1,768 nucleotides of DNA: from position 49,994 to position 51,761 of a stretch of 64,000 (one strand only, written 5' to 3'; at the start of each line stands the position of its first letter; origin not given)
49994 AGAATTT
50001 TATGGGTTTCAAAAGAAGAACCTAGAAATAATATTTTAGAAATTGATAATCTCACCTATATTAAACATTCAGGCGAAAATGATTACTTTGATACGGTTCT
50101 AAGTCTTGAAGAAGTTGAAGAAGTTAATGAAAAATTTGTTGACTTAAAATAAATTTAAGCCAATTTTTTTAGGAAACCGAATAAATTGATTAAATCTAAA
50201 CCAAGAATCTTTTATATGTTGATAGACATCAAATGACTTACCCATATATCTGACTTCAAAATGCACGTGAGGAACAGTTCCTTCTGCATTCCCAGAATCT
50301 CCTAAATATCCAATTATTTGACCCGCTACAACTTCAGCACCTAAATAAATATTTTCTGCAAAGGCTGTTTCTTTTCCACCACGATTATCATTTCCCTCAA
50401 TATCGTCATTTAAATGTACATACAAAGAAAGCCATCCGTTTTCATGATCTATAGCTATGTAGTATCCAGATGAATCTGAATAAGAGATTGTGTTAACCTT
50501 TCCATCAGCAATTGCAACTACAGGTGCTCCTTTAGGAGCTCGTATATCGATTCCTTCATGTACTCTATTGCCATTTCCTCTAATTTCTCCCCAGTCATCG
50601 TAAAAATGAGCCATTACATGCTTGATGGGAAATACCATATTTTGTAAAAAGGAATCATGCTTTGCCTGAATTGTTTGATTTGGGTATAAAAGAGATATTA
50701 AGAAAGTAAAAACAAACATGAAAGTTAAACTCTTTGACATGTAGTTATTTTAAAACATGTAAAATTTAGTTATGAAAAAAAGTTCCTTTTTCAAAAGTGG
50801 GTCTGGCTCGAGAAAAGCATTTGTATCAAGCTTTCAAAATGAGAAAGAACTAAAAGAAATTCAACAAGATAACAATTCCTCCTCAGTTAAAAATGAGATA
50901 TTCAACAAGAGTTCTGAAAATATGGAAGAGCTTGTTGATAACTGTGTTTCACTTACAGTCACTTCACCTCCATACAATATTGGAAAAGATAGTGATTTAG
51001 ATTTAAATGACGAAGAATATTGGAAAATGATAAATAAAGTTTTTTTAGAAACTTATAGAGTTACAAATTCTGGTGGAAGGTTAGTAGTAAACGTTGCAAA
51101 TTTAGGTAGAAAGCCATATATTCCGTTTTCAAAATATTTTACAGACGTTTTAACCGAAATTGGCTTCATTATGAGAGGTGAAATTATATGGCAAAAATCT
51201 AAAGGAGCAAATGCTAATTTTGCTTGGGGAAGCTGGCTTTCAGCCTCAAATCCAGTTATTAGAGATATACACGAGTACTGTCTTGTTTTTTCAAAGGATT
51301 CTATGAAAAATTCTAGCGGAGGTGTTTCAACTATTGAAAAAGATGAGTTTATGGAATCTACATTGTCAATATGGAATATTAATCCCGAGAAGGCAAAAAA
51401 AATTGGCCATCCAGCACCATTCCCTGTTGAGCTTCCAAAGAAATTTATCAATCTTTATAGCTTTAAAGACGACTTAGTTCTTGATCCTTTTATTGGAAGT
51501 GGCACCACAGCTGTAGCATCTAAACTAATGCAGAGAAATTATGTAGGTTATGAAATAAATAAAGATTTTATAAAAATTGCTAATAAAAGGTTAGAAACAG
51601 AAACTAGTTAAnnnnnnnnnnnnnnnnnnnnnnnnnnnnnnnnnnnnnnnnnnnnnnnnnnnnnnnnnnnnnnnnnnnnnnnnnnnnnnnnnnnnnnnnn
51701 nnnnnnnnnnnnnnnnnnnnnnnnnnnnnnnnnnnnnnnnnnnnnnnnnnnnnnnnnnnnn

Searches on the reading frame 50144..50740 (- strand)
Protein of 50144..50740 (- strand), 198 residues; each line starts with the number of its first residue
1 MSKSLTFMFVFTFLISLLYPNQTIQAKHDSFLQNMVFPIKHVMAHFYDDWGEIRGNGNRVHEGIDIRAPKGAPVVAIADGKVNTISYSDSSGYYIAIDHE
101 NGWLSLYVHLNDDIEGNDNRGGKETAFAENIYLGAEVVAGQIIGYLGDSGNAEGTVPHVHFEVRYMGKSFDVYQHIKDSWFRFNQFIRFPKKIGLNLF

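Call 13: search_protein_families(library=pfam, proteins=[window:50144-50740:-], max_evalue=0.0001)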
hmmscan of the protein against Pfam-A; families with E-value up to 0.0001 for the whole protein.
window:50144-50740:- (198 aa): 1 family
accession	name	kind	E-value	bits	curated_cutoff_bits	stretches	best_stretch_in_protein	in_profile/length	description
PF01551.29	Peptidase_M23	-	7.6e-24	84.2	28.7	1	60-171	2-95/96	Peptidase family M23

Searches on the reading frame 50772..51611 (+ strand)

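Call 13: search_protein_families(library=pfam, proteins=[window:50772-51611:+], max_evalue=0.0001)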
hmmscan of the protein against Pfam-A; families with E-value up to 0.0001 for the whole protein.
window:50772-51611:+ (279 aa): 1 family
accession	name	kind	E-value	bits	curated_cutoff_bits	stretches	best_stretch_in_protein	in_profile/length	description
PF01555.25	N6_N4_Mtase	-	2.5e-44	152.3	26.7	1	59-272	1-221/221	DNA methylase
